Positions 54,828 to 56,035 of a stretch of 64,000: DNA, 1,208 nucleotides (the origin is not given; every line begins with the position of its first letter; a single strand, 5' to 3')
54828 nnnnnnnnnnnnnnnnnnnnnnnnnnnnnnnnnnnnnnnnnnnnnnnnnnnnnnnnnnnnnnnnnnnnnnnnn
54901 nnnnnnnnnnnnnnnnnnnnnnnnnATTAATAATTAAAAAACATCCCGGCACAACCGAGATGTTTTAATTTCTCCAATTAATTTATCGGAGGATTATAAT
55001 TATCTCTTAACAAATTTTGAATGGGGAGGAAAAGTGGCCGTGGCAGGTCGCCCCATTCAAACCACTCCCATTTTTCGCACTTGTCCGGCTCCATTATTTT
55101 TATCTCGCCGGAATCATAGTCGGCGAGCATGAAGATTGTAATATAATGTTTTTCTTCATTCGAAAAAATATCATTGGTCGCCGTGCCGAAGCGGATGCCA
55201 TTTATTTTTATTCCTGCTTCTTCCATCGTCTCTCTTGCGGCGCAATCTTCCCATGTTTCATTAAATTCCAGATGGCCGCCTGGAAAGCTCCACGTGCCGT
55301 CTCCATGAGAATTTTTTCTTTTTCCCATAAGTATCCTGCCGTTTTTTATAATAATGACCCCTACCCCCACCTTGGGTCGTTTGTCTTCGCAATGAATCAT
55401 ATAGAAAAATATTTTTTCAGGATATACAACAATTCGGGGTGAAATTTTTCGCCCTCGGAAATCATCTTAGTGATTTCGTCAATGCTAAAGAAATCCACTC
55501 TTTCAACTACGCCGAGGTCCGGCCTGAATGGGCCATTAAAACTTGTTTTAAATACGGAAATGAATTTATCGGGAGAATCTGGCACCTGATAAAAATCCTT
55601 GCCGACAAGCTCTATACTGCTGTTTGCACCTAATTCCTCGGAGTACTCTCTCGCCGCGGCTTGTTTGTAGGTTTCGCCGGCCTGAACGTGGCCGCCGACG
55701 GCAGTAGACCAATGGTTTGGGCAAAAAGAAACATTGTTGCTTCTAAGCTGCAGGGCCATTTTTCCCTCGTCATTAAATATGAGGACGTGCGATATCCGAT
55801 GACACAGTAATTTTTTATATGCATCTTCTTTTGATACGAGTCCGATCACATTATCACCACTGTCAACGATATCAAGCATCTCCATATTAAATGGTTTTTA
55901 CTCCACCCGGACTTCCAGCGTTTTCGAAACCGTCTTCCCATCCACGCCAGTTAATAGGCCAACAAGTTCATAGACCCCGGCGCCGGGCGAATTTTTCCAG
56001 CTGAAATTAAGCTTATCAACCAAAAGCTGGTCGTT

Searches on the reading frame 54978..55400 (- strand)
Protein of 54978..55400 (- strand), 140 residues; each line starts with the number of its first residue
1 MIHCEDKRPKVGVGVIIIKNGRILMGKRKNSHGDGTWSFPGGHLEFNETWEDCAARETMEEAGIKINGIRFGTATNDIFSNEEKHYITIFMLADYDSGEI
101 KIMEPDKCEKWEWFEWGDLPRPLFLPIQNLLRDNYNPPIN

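Call 9: search_protein_families(library=pfam, max_evalue=0.00001, proteins=[window:54978-55400:-])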
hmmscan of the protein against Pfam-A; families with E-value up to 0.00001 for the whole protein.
window:54978-55400:- (140 aa): 2 families
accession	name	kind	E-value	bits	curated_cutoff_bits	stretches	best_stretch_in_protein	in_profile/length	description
PF00293.34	NUDIX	-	2.5e-23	83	21.1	1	10-122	3-122/134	NUDIX domain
PF14815.12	NUDIX_4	-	1.8e-06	28.1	35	1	15-83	4-69/113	NUDIX domain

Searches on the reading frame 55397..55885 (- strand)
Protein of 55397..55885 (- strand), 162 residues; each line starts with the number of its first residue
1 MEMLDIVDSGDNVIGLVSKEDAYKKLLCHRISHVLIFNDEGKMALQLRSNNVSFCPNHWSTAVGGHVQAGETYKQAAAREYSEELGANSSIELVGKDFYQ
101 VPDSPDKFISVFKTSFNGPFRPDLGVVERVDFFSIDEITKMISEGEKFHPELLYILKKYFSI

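Call 9: search_protein_families(library=pfam, max_evalue=0.00001, proteins=[window:55397-55885:-])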
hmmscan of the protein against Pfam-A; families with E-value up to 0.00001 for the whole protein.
window:55397-55885:- (162 aa): 1 family
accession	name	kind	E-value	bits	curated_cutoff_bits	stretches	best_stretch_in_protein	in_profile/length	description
PF00293.34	NUDIX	-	5.8e-16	59.2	21.1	1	33-150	7-128/134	NUDIX domain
